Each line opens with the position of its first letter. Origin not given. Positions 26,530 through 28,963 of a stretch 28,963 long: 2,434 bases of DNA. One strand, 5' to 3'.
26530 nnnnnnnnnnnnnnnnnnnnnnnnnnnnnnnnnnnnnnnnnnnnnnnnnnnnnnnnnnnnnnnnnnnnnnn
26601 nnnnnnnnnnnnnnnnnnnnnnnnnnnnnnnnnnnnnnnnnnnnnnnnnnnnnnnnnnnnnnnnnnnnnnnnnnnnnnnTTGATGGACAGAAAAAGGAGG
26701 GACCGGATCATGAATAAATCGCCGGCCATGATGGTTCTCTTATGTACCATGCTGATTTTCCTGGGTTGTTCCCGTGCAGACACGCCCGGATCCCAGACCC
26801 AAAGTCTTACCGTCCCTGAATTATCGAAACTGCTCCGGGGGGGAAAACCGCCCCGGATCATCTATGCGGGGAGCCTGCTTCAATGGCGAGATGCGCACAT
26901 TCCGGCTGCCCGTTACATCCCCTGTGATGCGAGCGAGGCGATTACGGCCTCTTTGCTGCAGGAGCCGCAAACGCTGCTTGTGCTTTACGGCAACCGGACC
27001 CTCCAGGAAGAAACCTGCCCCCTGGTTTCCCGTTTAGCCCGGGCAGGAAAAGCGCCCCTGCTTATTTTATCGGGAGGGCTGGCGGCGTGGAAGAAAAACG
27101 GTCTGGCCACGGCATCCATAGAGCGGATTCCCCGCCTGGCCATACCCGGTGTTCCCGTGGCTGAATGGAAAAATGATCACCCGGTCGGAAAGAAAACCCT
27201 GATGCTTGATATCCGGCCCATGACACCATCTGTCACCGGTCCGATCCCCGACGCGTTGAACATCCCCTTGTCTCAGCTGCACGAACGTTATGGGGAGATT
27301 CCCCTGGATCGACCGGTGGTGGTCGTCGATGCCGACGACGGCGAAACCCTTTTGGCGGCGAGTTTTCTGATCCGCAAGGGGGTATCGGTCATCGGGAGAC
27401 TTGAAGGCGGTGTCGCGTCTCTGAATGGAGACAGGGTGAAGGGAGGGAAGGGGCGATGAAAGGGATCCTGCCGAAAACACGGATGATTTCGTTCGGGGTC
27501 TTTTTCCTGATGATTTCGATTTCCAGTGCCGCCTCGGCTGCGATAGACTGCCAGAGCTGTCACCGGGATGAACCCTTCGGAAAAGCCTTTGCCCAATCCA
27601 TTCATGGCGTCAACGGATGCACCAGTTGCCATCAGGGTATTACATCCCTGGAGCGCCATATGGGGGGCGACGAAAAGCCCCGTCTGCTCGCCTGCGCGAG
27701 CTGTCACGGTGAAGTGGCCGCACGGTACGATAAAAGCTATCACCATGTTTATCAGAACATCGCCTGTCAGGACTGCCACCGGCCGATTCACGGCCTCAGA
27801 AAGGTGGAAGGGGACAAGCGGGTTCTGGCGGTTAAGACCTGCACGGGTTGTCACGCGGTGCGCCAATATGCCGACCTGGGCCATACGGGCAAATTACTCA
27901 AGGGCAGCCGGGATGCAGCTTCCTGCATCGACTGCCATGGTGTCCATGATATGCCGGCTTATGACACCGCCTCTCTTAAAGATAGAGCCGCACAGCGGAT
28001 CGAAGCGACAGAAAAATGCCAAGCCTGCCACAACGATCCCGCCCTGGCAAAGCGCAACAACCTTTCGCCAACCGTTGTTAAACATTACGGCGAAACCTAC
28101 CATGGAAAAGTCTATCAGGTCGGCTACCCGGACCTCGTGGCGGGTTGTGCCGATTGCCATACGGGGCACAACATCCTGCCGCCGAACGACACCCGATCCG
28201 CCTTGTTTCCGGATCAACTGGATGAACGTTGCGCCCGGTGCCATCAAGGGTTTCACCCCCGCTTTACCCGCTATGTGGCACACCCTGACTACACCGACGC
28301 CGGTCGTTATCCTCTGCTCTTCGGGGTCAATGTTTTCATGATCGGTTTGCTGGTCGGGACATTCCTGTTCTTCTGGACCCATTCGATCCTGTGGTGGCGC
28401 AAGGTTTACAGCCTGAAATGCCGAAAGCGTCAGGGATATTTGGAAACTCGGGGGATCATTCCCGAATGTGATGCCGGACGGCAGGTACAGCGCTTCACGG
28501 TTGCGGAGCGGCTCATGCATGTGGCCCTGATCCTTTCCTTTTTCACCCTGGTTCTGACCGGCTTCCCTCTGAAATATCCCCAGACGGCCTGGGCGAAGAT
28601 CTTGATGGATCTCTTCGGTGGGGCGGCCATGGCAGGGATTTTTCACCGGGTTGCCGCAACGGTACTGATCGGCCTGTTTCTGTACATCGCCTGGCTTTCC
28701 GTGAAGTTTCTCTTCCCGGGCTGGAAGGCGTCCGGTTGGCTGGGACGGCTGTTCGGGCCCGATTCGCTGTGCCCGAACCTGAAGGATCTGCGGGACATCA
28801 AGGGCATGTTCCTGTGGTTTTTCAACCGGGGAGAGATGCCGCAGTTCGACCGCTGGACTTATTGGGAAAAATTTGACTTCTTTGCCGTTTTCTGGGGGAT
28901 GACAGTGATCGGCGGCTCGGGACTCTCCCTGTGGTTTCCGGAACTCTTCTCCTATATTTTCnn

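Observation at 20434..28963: Candidate undescribed periplasmic respiratory module: CbcL-like quinol oxidoreductase + octaheme cytochrome + rhodanese lipoprotein + Tat flavoenzyme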

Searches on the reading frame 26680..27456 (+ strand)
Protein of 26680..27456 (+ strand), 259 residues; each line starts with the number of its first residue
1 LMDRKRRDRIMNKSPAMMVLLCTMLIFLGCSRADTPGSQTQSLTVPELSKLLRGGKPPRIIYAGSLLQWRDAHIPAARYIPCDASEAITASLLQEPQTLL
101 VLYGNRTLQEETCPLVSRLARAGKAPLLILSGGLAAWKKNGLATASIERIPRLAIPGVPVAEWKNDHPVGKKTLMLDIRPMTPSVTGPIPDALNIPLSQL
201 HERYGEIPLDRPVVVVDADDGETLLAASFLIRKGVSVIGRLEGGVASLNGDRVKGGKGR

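Call 5: search_protein_families(library=pfam, proteins=[window:26680-27456:+], max_evalue=0.01)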
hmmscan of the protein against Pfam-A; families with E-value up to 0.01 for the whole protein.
window:26680-27456:+ (259 aa): 1 family
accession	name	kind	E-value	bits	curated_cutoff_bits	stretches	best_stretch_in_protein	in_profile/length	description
PF00581.25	Rhodanese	-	1.3e-12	48.5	22.2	2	170-247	11-98/102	Rhodanese-like domain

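Call 6: search_protein_families(library=ncbifam, proteins=[window:26680-27456:+], max_evalue=0.01)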
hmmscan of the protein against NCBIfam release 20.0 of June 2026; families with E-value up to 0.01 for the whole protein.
window:26680-27456:+ (259 aa): 1 family
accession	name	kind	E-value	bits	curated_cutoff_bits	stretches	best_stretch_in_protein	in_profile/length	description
NF006444.0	PRK08762.1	equivalog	1.7e-05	23.6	449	1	158-247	17-106/387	molybdopterin-synthase adenylyltransferase MoeB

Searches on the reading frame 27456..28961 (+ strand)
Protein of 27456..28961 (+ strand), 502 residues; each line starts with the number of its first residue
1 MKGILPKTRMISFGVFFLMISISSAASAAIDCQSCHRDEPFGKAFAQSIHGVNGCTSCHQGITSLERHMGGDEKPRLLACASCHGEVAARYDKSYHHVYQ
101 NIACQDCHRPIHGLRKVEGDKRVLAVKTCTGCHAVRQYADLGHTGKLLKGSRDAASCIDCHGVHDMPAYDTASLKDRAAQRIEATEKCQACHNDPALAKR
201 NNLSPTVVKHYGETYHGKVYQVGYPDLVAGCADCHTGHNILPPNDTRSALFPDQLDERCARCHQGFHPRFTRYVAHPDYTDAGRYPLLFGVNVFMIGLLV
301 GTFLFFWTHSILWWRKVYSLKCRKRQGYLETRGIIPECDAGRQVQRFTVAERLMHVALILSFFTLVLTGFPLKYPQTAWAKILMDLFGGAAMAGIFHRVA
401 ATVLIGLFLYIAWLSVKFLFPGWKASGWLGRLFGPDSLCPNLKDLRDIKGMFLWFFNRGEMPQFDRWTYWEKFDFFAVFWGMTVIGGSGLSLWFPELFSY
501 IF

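Call 5: search_protein_families(library=pfam, proteins=[window:27456-28961:+], max_evalue=0.01)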
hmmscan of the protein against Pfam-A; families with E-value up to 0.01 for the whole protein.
window:27456-28961:+ (502 aa): 8 families
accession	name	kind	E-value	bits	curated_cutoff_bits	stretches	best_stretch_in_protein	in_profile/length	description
PF14522.11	Cytochrome_C7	-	2.1e-15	56.7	24.8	3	181-264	8-67/67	Cytochrome c7 and related cytochrome c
PF14537.11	Cytochrom_c3_2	-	2.5e-10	41.1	25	1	96-166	1-69/79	Cytochrome c3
PF22113.1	Mtrc-MtrF_II-IV_dom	-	9.1e-09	35.5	30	1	123-264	25-164/176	Outer membrane cytochrome MtrC/MtrF-like, domains II/IV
PF09699.15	Paired_CXXCH_1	-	2.1e-07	31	20.6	0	54-88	8-40/41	Doubled CXXCH motif (Paired_CXXCH_1)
PF02085.21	Cytochrom_CIII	-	7.6e-07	29.9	22.9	0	128-200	32-90/101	Class III cytochrome C family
PF22678.1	Cytochrom_c_NrfB-like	-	6.6e-06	27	27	0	27-83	31-89/89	Cytochrome c-type protein NrfB-like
PF01292.26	Ni_hydr_CYTB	-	0.00043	20.6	30.1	2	295-409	46-155/179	Prokaryotic cytochrome b561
PF13435.11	Cytochrome_C554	-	0.0019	19.6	20.8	1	79-162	1-84/84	Cytochrome c554 and c-prime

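Call 6: search_protein_families(library=ncbifam, proteins=[window:27456-28961:+], max_evalue=0.01)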
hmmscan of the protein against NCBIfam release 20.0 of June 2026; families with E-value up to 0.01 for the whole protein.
window:27456-28961:+ (502 aa): 11 families
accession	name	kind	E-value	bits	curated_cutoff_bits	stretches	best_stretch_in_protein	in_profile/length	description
TIGR03508.1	decahem_SO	subfamily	1e-14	54.6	192.2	1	21-135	62-176/258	DmsE family decaheme c-type cytochrome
NF041028.1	decahem_GSU2203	exception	4.6e-09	35.9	325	1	23-137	96-211/317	GSU2203 family decaheme c-type cytochrome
TIGR03146.1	cyt_nit_nrfB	equivalog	1.1e-06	29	166.6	1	27-87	82-144/145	cytochrome c nitrite reductase pentaheme subunit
NF008659.0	PRK11659.1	equivalog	1.1e-06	28.4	184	2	26-93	107-176/188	cytochrome c nitrite reductase pentaheme subunit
TIGR01583.1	formate-DH-gamm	equivalog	2.9e-06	27.4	115.85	1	343-413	1-68/204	formate dehydrogenase subunit gamma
TIGR03153.1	cytochr_NrfH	equivalog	3.1e-06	27.3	134.2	0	127-169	29-67/138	cytochrome c nitrite reductase small subunit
NF040968.1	FeS_ExtO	equivalog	3.6e-06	26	200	1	134-273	19-147/416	selenite/tellurite reduction operon b-type cytochrome iron-sulfur cluster-binding subunit ExtO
NF040967.1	cytc_ExtN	equivalog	4e-06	25.9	200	1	136-273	21-147/415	selenite/tellurite reduction operon c-type cytochrome ExtN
NF007924.0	PRK10639.1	equivalog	0.00023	21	341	1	343-411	6-71/211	formate dehydrogenase cytochrome b556 subunit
NF049875.1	NetB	exception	0.00095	19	380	1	32-86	141-197/211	Nrf-like electron transfer protein NetB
TIGR04315.1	octaheme_Shew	subfamily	0.0066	15.5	375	0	27-112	185-254/440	tetrathionate reductase family octaheme c-type cytochrome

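Call 18: search_solved_structures(query=window:27456-28961:+, max_evalue=1)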
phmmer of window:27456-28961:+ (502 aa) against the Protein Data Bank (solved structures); distinct sequences matched with E-value up to 1: 10.
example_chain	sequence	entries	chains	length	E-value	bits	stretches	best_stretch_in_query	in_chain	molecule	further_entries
28pb_A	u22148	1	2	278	3.7e-08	35.6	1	32-184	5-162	Cytochrome c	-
6r2q_A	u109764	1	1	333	6.9e-07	31.4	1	22-198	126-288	Cystathionine beta-synthase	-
2ozy_A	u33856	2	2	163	0.014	17.2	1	31-86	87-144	Cytochrome c-type protein nrfB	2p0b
6i5b_A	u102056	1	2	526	0.023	16.5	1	125-270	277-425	Uncharacterized protein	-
6qyc_A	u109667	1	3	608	0.029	16.1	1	43-176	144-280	Decaheme c-type cytochrome, OmcA/MtrC family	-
6r2q_C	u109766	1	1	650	0.033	15.9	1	43-176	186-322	Decaheme c-type cytochrome, OmcA/MtrC family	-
2j7a_C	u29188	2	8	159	0.094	14.4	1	79-192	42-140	CYTOCHROME C QUINOL DEHYDROGENASE NRFH | NAPC/NIRT CYTOCHROME C FAMILY PROTEIN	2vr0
3pmq_A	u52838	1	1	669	0.24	13.1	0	135-282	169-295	Decaheme cytochrome c MtrF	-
1m1p_A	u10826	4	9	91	0.26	13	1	53-133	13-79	Small tetraheme cytochrome c | Periplasmic tetraheme cytochrome c CctA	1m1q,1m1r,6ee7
3h34_A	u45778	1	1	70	0.6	11.8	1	102-137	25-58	Cytochrome c7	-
